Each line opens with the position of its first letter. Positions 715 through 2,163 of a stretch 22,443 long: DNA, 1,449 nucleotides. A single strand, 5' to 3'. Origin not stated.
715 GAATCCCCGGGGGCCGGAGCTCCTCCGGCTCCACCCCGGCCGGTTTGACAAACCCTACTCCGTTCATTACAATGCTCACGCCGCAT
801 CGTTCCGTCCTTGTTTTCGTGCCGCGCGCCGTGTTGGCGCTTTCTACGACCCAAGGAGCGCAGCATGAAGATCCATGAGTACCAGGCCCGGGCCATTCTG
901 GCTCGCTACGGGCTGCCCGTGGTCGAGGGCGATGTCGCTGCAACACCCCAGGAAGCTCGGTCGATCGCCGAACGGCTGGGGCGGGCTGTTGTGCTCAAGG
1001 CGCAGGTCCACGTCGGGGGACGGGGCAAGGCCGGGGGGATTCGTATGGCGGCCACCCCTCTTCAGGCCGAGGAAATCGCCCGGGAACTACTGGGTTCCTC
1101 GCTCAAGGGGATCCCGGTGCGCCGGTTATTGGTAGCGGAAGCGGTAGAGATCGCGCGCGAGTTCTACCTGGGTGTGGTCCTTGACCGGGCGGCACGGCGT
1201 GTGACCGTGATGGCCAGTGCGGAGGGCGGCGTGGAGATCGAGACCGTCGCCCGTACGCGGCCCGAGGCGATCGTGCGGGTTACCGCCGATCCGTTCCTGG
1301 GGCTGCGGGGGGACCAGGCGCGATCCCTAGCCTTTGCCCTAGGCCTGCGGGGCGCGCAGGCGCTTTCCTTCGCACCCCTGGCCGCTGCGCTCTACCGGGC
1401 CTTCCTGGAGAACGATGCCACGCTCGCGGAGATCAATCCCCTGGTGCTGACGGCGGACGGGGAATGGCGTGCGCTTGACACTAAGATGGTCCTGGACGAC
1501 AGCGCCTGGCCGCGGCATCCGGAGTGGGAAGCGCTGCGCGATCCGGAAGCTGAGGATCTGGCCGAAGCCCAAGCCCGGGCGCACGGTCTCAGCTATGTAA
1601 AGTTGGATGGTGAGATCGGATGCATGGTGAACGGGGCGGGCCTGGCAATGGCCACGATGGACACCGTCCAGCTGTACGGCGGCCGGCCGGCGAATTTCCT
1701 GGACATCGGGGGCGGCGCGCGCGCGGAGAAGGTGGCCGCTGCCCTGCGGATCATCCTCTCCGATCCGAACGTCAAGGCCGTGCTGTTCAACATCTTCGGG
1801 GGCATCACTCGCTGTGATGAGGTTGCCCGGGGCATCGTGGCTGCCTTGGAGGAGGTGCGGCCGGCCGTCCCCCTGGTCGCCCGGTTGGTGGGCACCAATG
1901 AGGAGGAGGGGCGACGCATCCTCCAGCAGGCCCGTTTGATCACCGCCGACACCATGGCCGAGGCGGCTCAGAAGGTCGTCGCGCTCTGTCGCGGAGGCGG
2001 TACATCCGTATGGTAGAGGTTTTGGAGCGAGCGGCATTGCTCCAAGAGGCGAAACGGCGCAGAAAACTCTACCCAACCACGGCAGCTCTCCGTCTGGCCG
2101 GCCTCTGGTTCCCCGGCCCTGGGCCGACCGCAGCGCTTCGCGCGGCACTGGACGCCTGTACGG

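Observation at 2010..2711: Uncharacterised HExxH-motif ORF wedged between sucC and sucD with translational-coupling overlaps on both sides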

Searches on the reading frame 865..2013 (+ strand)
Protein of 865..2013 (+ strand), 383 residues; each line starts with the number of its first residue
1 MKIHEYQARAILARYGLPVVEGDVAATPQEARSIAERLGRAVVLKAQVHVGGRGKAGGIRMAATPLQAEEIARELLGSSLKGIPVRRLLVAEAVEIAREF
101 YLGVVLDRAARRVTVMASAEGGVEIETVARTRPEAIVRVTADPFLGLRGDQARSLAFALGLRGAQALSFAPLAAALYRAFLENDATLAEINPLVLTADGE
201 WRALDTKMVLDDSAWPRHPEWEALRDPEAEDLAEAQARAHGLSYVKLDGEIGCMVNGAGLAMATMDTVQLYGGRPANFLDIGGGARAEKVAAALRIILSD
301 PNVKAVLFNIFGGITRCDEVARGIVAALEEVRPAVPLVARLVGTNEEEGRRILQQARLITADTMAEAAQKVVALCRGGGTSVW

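Call 16: search_protein_families(library=pfam, proteins=[window:865-2013:+], max_evalue=0.001)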
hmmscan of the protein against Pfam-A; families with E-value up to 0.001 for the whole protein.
window:865-2013:+ (383 aa): 5 families
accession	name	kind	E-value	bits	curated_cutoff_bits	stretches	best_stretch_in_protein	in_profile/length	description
PF08442.15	ATP-grasp_2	-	1e-66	224.9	29.5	1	2-194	1-201/202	ATP-grasp domain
PF00549.24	Ligase_CoA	-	5.9e-30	104.4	24.5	1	254-370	1-124/128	CoA-ligase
PF13549.11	ATP-grasp_5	-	2.2e-11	44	27.6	1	4-210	11-221/221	ATP-grasp domain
PF24948.1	Citrate_synth_N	-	1.7e-10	41.1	83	1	40-214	52-224/232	ATP-citrate synthase ATP-grasp domain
PF02786.22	CPSase_L_D2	-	3e-05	24.1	19.8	1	7-116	4-111/211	Carbamoyl-phosphate synthase L chain, ATP binding domain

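Call 61: find_homologous_proteins(query=window:865-2013:+, max_evalue=1e-150)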
Query window:865-2013:+ (383 aa): 83 proteins with E <= 1e-150 among 8000 candidates.
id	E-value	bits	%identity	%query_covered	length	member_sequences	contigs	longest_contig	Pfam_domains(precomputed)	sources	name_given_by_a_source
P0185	8.5e-239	810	100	100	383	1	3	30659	PF00549.25,PF08442.16,PF13549.12,PF24948.2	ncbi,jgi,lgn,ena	-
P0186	4.0e-206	702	87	99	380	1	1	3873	PF00549.25,PF08442.16,PF13549.12,PF02786.23,PF24948.2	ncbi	ncbi:MAG: ADP-forming succinate--CoA ligase subunit beta [Chloroflexia bacterium]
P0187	5.5e-205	699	86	99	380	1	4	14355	PF00549.25,PF08442.16,PF13549.12,PF02786.23,PF24948.2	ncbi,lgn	-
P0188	1.4e-203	694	86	99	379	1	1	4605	PF00549.25,PF08442.16,PF13549.12,PF02786.23,PF24948.2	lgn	-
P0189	2.5e-192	657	82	98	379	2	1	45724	PF00549.25,PF08442.16,PF13549.12,PF02786.23,PF24948.2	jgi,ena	-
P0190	3.9e-190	650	82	98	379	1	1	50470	PF00549.25,PF08442.16,PF13549.12,PF02786.23,PF24948.2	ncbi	-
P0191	5.6e-190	649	81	98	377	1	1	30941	PF00549.25,PF08442.16,PF13549.12,PF02786.23,PF24948.2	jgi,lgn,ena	-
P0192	1.6e-189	648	82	98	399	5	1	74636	PF00549.25,PF08442.16,PF13549.12,PF02786.23,PF24948.2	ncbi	-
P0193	2.5e-187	641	79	99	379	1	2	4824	PF00549.25,PF08442.16,PF13549.12,PF02786.23,PF24948.2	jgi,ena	-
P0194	1.0e-185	635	79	98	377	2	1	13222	PF00549.25,PF08442.16,PF13549.12,PF02786.23,PF24948.2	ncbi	-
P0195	5.0e-185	633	80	98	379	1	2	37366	PF00549.25,PF08442.16,PF13549.12,PF02786.23,PF24948.2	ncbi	-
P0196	5.8e-183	626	78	98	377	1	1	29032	PF00549.25,PF08442.16,PF13549.12,PF02786.23,PF24948.2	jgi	jgi:succinyl-CoA synthetase beta subunit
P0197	1.0e-182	625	78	98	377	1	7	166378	PF00549.25,PF08442.16,PF13549.12,PF02786.23,PF24948.2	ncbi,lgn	-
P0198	8.0e-181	619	76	99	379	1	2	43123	PF00549.25,PF08442.16,PF13549.12,PF02786.23,PF24948.2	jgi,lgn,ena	-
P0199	3.8e-180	617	77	98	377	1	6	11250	PF00549.25,PF08442.16,PF13549.12,PF02786.23,PF24948.2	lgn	-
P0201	4.7e-179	613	76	98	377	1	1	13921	PF00549.25,PF08442.16,PF13549.12,PF02786.23,PF24948.2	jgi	jgi:succinyl-CoA synthetase beta subunit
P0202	2.0e-178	611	76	99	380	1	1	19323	PF00549.25,PF08442.16,PF13549.12,PF02786.23,PF24948.2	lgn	-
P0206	4.1e-173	594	73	98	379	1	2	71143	PF00549.25,PF08442.16,PF13549.12,PF24948.2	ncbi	-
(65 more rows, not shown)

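Call 62: find_encoding_contigs(protein=P0201, flank=6000, max_places=2)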
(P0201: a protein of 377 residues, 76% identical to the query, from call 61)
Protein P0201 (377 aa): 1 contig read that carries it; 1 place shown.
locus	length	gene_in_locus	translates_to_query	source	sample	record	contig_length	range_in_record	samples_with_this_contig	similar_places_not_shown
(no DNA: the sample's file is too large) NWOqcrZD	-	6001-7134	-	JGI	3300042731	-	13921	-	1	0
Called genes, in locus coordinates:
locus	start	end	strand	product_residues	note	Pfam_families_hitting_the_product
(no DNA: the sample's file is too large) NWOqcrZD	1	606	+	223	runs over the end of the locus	-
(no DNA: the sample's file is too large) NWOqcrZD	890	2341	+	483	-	PF01979:Amidohydro_1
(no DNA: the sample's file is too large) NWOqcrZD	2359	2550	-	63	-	-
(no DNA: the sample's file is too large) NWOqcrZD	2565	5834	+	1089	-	PF06439:3keto-disac_hyd (weak), PF25852:DUF6242_C (faint), PF02012:BNR (faint), PF15902:Sortilin-Vps10 (weak)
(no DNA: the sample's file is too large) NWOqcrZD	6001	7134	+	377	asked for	PF02786:CPSase_L_D2 (weak), PF08442:ATP-grasp_2, PF13549:ATP-grasp_5, PF24948:Citrate_synth_N, PF00549:Ligase_CoA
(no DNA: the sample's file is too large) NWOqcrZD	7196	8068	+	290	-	PF02629:CoA_binding, PF13380:CoA_binding_2, PF13607:Succ_CoA_lig, PF00549:Ligase_CoA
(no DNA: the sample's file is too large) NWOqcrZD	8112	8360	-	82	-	-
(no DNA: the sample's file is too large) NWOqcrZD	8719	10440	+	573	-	PF23381:Beta-prop_IFT122_1st, PF25175:Beta-prop_WDR5, PF25168:Beta-prop_WDR36-Utp21_2nd, PF24807:WD40_CDC20-Fz, PF25172:Beta-prop_WDR3_2nd, PF25173:Beta-prop_WDR3_1st, PF24814:WD40_Prp19, PF23381:Beta-prop_IFT122_1st, +82 more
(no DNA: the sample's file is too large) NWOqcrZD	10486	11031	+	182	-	?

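Call 63: find_encoding_contigs(protein=P0206, flank=4000, max_places=2)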
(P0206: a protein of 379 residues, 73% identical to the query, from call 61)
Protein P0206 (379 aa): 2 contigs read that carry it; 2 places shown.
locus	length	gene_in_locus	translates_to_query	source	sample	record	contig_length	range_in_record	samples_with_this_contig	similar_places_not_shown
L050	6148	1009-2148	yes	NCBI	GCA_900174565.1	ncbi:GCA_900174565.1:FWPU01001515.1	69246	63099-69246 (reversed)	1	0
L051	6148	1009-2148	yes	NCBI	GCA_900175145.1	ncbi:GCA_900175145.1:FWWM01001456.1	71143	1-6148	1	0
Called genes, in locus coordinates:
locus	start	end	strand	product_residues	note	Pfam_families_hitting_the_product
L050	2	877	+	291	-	?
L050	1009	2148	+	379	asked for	PF08442:ATP-grasp_2, PF13549:ATP-grasp_5, PF24948:Citrate_synth_N, PF00549:Ligase_CoA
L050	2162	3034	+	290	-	PF02629:CoA_binding, PF13380:CoA_binding_2 (weak), PF13607:Succ_CoA_lig, PF00549:Ligase_CoA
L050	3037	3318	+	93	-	PF13183:Fer4_8 (faint), PF13237:Fer4_10 (faint), PF13484:Fer4_16 (faint), PF12797:Fer4_2 (weak), PF00037:Fer4 (weak), PF12837:Fer4_6 (weak), PF12838:Fer4_7, PF13187:Fer4_9 (weak), +3 more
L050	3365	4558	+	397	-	PF01855:POR_N, PF02780:Transketolase_C (faint), PF17147:PFOR_II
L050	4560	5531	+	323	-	PF02775:TPP_enzyme_C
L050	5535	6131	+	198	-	PF01558:POR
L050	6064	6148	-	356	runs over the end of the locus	PF00195:Chal_sti_synt_N, PF08392:FAE1_CUT1_RppA, PF08545:ACP_syn_III, PF02797:Chal_sti_synt_C, PF08541:ACP_syn_III_C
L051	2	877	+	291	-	?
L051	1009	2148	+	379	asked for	PF08442:ATP-grasp_2, PF13549:ATP-grasp_5, PF24948:Citrate_synth_N, PF00549:Ligase_CoA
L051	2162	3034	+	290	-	PF02629:CoA_binding, PF13380:CoA_binding_2 (weak), PF13607:Succ_CoA_lig, PF00549:Ligase_CoA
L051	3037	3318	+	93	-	PF13183:Fer4_8 (faint), PF13237:Fer4_10 (faint), PF13484:Fer4_16 (faint), PF12797:Fer4_2 (weak), PF00037:Fer4 (weak), PF12837:Fer4_6 (weak), PF12838:Fer4_7, PF13187:Fer4_9 (weak), +3 more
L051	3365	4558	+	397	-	PF01855:POR_N, PF02780:Transketolase_C (faint), PF17147:PFOR_II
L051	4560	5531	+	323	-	PF02775:TPP_enzyme_C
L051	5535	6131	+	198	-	PF01558:POR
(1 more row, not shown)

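Call 64: find_encoding_contigs(protein=P0197, flank=4000, max_places=2)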
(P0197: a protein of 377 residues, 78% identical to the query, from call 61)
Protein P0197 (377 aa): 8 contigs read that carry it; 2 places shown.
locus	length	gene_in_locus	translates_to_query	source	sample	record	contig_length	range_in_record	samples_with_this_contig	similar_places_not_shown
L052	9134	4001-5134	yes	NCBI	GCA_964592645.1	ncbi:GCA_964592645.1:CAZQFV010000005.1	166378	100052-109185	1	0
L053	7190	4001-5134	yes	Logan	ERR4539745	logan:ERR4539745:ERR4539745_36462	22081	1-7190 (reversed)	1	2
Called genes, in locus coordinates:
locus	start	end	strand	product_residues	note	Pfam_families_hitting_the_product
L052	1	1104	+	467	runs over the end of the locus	PF00672:HAMP, PF00512:HisKA, PF02518:HATPase_c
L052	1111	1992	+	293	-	PF02401:LYTB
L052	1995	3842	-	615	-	PF00150:Cellulase (faint), PF00331:Glyco_hydro_10 (weak)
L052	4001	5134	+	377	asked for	PF02786:CPSase_L_D2 (weak), PF08442:ATP-grasp_2, PF13549:ATP-grasp_5, PF24948:Citrate_synth_N, PF00549:Ligase_CoA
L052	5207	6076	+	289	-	PF02629:CoA_binding, PF13380:CoA_binding_2 (faint), PF13607:Succ_CoA_lig, PF00549:Ligase_CoA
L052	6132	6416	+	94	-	PF13183:Fer4_8 (faint), PF13484:Fer4_16 (faint), PF14697:Fer4_21 (faint), PF00037:Fer4 (weak), PF13237:Fer4_10, PF12838:Fer4_7, PF13187:Fer4_9 (weak), PF00037:Fer4 (weak), +4 more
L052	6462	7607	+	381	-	PF01855:POR_N, PF17147:PFOR_II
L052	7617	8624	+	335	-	PF02775:TPP_enzyme_C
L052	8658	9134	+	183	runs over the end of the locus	PF01558:POR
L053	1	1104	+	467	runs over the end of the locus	PF00672:HAMP, PF00512:HisKA, PF02518:HATPase_c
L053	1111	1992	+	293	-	PF02401:LYTB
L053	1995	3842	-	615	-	PF00150:Cellulase (faint), PF00331:Glyco_hydro_10 (weak)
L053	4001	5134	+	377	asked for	PF02786:CPSase_L_D2 (weak), PF08442:ATP-grasp_2, PF13549:ATP-grasp_5, PF24948:Citrate_synth_N, PF00549:Ligase_CoA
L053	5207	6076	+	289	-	PF02629:CoA_binding, PF13380:CoA_binding_2 (faint), PF13607:Succ_CoA_lig, PF00549:Ligase_CoA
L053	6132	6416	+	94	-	PF13183:Fer4_8 (faint), PF13484:Fer4_16 (faint), PF14697:Fer4_21 (faint), PF00037:Fer4 (weak), PF13237:Fer4_10, PF12838:Fer4_7, PF13187:Fer4_9 (weak), PF00037:Fer4 (weak), +4 more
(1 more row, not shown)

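Call 67: find_encoding_contigs(protein=P0198, flank=6000, max_places=1)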
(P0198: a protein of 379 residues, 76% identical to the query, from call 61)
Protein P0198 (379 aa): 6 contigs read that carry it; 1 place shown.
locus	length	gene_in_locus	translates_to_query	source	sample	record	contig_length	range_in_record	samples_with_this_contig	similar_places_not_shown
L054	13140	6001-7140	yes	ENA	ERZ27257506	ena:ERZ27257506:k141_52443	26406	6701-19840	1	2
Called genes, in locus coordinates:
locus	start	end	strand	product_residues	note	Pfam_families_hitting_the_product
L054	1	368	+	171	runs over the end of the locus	PF20660:DUF6812 (faint)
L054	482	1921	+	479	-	PF01979:Amidohydro_1 (weak), PF07969:Amidohydro_3 (faint), PF01979:Amidohydro_1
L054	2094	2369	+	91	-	PF04365:BrnT_toxin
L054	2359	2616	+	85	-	PF14384:BrnA_antitoxin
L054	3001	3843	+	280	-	-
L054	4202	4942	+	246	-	-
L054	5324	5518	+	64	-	-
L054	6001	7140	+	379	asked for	PF02786:CPSase_L_D2 (weak), PF08442:ATP-grasp_2, PF13549:ATP-grasp_5, PF24948:Citrate_synth_N, PF00549:Ligase_CoA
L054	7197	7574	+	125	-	PF13366:PDDEXK_3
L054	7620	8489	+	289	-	PF02629:CoA_binding, PF13380:CoA_binding_2 (weak), PF13607:Succ_CoA_lig, PF00549:Ligase_CoA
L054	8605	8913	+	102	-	PF13183:Fer4_8 (faint), PF13187:Fer4_9 (faint), PF13237:Fer4_10 (faint), PF14697:Fer4_21 (faint), PF25160:LdpA_Fe-S-bd (faint), PF00037:Fer4 (weak), PF12838:Fer4_7, PF00037:Fer4 (weak), +3 more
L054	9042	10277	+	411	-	PF25174:Beta-prop_THOC3, PF25175:Beta-prop_WDR5, PF25460:Beta-prop_Aladin, PF24807:WD40_CDC20-Fz, PF25173:Beta-prop_WDR3_1st, PF25391:WD40_Gbeta, PF24814:WD40_Prp19, PF24817:WD40_WDHD1_1st, +58 more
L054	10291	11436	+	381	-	PF01855:POR_N, PF02780:Transketolase_C (weak), PF17147:PFOR_II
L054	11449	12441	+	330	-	PF02775:TPP_enzyme_C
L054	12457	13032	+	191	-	PF01558:POR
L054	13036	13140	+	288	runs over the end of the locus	PF02645:DegV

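Call 68: find_encoding_contigs(protein=P0202, flank=7000, max_places=1)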
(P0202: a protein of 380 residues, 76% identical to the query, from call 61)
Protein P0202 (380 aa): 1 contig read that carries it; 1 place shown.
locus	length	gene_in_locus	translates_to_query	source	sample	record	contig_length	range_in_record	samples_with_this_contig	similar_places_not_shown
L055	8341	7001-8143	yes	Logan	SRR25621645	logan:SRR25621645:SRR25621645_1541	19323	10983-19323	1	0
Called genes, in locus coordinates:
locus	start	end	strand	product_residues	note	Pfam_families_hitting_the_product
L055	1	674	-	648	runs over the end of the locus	PF01841:Transglut_core (weak)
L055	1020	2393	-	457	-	PF01554:MatE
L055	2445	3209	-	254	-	PF02056:Glyco_hydro_4, PF11975:Glyco_hydro_4C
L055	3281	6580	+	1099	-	PF06439:3keto-disac_hyd (faint), PF02012:BNR (faint), PF15902:Sortilin-Vps10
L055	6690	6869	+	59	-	-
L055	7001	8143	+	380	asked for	PF02786:CPSase_L_D2 (weak), PF08442:ATP-grasp_2, PF13549:ATP-grasp_5, PF24948:Citrate_synth_N, PF00549:Ligase_CoA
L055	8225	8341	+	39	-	?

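Call 69: find_encoding_contigs(protein=P0191, flank=6000, max_places=1)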
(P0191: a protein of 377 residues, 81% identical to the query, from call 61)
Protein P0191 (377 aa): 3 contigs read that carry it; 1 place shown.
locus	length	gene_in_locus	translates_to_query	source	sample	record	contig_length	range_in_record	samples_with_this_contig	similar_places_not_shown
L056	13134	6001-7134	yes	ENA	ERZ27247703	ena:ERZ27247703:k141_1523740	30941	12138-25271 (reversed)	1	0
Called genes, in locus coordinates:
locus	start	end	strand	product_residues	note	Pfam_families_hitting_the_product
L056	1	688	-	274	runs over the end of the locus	PF02361:CbiQ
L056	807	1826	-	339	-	PF01891:CbiM, PF13190:PDGLE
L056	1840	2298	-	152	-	PF01475:FUR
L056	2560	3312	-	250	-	PF02592:Vut_1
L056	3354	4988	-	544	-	PF00512:HisKA, PF00072:Response_reg, PF00990:GGDEF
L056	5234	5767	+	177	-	PF20660:DUF6812 (faint)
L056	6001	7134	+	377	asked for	PF02786:CPSase_L_D2 (weak), PF08442:ATP-grasp_2, PF13549:ATP-grasp_5, PF24948:Citrate_synth_N, PF00549:Ligase_CoA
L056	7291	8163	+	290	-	PF02629:CoA_binding, PF13380:CoA_binding_2 (weak), PF13607:Succ_CoA_lig, PF00549:Ligase_CoA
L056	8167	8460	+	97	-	PF13187:Fer4_9 (faint), PF13183:Fer4_8 (faint), PF25160:LdpA_Fe-S-bd (weak), PF12838:Fer4_7, PF12797:Fer4_2 (weak), PF13237:Fer4_10 (weak), PF00037:Fer4 (weak), PF00037:Fer4 (weak), +3 more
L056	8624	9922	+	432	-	PF00108:Thiolase_N, PF02803:Thiolase_C, PF22691:Thiolase_C_1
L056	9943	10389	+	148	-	PF12172:zf-ChsH2 (weak), PF01796:OB_ChsH2_C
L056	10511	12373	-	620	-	PF01590:GAF, PF13185:GAF_2, PF13492:GAF_3, PF00512:HisKA, PF02518:HATPase_c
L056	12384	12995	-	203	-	PF00719:Pyrophosphatase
